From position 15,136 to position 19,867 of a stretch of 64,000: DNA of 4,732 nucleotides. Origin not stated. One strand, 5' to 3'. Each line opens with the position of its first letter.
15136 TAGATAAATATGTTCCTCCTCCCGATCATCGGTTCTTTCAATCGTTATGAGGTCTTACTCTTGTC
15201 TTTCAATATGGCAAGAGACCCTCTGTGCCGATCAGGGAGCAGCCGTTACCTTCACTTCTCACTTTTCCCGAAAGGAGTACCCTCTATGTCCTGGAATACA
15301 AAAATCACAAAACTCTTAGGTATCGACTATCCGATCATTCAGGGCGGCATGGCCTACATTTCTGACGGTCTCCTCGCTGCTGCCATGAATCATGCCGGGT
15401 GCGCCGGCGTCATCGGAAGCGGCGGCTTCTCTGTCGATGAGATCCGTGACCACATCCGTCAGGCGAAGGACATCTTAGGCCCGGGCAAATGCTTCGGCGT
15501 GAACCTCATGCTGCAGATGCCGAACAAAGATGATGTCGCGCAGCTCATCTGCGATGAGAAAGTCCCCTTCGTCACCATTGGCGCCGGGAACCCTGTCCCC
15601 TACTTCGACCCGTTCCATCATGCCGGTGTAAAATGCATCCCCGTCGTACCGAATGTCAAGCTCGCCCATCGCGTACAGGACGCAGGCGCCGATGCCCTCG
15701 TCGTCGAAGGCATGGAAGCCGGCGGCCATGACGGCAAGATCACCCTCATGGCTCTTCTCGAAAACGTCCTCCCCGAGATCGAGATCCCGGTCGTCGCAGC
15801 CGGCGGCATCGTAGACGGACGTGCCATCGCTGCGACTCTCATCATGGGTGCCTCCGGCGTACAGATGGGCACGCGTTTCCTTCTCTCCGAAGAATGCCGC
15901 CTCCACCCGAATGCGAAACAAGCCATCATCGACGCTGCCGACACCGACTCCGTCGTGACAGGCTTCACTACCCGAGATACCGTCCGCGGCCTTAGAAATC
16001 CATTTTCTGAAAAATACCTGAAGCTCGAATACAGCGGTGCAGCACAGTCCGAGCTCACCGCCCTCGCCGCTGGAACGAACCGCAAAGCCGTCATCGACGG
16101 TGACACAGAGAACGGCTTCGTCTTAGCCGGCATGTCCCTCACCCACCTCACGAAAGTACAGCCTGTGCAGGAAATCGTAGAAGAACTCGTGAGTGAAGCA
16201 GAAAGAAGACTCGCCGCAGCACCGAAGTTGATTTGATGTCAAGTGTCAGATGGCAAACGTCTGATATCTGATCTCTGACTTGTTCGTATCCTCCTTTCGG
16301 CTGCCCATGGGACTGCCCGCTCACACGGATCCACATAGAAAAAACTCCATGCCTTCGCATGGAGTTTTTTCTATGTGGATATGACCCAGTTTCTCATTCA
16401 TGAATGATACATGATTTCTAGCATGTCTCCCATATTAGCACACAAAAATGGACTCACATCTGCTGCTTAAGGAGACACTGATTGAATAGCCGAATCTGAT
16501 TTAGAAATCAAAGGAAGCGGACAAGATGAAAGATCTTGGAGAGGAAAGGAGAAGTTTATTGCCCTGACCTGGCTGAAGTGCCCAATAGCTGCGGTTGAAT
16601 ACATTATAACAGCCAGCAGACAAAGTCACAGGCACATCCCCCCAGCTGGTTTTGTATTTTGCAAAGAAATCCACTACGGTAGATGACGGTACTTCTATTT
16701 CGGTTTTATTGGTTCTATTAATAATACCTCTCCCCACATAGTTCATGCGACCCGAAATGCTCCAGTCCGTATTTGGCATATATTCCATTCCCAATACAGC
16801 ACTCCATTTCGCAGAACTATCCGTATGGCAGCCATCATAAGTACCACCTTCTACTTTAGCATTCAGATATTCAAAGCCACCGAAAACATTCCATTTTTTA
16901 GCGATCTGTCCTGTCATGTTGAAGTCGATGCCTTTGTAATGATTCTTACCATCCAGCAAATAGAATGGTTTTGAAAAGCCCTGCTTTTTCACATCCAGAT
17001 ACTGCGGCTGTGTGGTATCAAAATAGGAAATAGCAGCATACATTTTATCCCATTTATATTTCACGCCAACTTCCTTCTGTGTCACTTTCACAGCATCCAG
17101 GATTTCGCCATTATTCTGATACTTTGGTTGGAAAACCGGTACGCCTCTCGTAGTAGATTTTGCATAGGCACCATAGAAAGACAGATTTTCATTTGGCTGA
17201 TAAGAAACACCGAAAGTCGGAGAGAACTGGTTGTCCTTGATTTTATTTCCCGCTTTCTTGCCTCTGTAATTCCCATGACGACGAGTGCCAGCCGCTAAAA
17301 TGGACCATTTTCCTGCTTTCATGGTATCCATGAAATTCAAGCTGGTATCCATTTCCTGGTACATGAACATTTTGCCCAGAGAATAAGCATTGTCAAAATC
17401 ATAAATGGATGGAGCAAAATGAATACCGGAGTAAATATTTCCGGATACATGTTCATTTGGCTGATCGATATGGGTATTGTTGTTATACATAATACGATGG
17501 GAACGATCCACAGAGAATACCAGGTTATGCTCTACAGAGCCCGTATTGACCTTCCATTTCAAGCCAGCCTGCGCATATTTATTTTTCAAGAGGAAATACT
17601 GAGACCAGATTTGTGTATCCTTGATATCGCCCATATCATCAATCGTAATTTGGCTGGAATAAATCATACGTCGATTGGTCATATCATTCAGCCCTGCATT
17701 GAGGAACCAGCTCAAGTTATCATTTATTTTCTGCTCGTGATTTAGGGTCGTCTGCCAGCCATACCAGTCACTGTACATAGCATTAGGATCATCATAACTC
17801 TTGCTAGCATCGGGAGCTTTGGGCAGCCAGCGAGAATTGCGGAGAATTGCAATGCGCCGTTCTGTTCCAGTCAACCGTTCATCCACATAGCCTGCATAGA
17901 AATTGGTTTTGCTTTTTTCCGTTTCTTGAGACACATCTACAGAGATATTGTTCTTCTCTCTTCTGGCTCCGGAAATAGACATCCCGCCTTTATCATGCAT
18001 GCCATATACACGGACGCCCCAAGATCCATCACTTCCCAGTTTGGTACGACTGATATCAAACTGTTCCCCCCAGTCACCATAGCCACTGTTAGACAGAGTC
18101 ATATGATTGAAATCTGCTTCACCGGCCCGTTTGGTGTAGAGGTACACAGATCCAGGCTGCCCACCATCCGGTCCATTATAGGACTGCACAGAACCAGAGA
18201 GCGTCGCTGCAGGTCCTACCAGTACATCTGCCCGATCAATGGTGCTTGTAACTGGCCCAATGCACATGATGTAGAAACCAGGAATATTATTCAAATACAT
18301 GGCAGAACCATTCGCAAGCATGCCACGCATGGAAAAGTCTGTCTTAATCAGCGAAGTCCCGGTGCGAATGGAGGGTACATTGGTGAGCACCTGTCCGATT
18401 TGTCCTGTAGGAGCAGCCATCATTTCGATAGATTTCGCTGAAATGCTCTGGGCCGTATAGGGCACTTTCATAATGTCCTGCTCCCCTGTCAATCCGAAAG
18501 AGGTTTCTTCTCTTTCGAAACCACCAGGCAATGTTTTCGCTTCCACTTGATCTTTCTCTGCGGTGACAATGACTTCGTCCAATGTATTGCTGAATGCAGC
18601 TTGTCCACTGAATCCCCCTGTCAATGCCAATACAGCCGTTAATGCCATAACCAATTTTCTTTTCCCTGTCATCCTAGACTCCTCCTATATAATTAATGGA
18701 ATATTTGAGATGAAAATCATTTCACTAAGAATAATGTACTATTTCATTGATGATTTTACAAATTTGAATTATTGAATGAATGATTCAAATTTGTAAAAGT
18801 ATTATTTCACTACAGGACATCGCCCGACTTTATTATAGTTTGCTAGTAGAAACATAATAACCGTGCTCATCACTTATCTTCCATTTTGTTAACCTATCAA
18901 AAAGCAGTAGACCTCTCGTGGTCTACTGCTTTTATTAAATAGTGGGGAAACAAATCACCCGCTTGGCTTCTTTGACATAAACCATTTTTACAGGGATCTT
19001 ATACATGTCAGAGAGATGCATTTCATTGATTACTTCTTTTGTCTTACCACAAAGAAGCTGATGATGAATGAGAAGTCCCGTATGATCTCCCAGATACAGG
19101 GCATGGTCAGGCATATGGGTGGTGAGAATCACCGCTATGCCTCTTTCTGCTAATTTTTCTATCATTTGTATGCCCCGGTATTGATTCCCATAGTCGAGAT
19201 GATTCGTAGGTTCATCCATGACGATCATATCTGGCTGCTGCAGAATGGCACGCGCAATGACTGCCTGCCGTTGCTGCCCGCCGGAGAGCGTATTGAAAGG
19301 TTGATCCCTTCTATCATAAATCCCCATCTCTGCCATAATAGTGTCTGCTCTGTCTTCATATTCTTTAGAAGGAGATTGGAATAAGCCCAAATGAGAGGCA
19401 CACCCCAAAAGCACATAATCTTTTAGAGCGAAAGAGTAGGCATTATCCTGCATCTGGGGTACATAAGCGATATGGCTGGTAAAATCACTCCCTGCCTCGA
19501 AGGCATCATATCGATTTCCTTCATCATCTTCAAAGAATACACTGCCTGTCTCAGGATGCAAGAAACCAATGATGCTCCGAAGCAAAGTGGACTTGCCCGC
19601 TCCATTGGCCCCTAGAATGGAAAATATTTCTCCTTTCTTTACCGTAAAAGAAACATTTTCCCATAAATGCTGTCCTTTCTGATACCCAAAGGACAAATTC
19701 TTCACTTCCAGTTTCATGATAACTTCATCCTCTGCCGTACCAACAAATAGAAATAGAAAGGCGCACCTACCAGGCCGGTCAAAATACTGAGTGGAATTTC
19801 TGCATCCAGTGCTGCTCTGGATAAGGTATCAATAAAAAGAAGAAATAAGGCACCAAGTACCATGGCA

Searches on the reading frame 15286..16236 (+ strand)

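Call 68: search_protein_families(library=pfam, proteins=[window:15286-16236:+], max_evalue=0.01)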
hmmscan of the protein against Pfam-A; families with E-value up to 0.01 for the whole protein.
window:15286-16236:+ (316 aa): 6 families
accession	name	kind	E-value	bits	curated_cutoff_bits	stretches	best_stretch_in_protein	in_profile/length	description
PF03060.21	NMO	-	2.1e-60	205.3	28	2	86-304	107-331/331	Nitronate monooxygenase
PF00478.31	IMPDH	-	1.3e-07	31.4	25.6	0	3-89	23-83/345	IMP dehydrogenase / GMP reductase domain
PF00977.27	His_biosynth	-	3e-05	24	23.6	1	124-199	32-106/228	Histidine biosynthesis protein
PF01645.23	Glu_synthase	-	3.3e-05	23.7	20.4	0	166-207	275-316/369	Conserved region in glutamate synthase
PF01070.24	FMN_dh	-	0.00013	21.6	24.9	1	124-200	229-307/350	FMN-dependent dehydrogenase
PF05690.20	ThiG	-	0.00025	20.9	23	1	122-197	132-206/247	Thiazole biosynthesis protein ThiG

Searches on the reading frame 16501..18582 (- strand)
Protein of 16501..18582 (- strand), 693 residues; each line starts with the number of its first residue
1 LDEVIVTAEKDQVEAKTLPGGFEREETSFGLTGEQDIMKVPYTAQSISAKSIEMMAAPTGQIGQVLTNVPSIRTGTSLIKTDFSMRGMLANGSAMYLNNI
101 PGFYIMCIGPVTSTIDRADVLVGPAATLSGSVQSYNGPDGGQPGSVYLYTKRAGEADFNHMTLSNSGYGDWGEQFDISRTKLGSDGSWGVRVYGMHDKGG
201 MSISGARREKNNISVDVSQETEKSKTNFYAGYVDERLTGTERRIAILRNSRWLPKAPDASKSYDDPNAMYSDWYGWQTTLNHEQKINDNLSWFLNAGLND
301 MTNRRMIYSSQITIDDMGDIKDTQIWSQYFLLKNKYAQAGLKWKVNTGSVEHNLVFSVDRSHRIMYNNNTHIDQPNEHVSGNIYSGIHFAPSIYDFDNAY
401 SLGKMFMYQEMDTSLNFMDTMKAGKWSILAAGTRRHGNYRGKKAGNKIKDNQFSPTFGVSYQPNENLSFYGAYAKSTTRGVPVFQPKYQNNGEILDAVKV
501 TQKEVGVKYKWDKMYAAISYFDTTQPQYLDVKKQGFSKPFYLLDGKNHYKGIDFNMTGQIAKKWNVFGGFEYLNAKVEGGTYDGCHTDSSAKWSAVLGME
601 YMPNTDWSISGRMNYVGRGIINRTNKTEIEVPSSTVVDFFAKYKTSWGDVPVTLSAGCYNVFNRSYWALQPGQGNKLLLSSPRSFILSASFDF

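Call 68: search_protein_families(library=pfam, proteins=[window:16501-18582:-], max_evalue=0.01)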
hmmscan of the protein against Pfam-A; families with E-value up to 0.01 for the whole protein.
window:16501-18582:- (693 aa): 3 families
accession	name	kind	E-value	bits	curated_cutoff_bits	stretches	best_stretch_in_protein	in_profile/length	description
PF00593.30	TonB_dep_Rec_b-barrel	-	1.6e-35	124.3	27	1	253-661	44-436/436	TonB dependent receptor-like, beta-barrel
PF07715.20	Plug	-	9.3e-08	33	23.9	1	37-131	2-101/107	TonB-dependent Receptor Plug Domain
PF13505.12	OMP_b-brl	-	0.0012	19.5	28.7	1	546-619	81-156/175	Outer membrane protein beta-barrel domain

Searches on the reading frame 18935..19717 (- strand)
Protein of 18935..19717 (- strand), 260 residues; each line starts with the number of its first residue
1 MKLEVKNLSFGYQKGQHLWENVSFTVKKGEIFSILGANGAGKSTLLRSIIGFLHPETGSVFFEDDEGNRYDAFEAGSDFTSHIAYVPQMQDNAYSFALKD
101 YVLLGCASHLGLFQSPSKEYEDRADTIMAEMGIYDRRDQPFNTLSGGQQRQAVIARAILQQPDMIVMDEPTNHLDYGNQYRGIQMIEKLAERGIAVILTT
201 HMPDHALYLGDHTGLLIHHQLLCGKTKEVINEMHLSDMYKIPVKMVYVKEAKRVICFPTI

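Call 68: search_protein_families(library=pfam, proteins=[window:18935-19717:-], max_evalue=0.01)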
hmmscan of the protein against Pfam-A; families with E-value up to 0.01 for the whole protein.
window:18935-19717:- (260 aa): 9 families
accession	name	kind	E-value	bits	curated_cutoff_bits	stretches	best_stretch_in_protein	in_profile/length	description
PF00005.33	ABC_tran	-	5.5e-32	111.7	25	1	20-172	2-137/137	ABC transporter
PF13304.12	AAA_21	-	2.5e-13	51.2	27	2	128-201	222-298/304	AAA domain, putative AbiEii toxin, Type IV TA system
PF13175.12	AAA_15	-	1.9e-06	28.2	32.1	0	160-203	327-371/374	AAA ATPase domain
PF02463.25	SMC_N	-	4.4e-05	23.5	40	0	30-49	25-44/220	RecF/RecN/SMC N terminal domain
PF13555.12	AAA_29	-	9.3e-05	22.5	27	1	22-57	15-50/61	P-loop containing region of AAA domain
PF13476.12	AAA_23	-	0.00021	22.4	27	1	20-53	11-43/201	AAA domain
PF25199.1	nSTAND_NTPase5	-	0.00091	19.5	34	1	27-68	39-81/145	Novel STAND NTPase 5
PF03193.22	RsgA_GTPase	-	0.0025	18.1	30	1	19-67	97-144/174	RsgA GTPase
PF20934.2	phi29_gp9_C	-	0.005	16.1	27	0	141-190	325-370/449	Bacillus phage phi29, Tail knob protein gp9, C-terminal domain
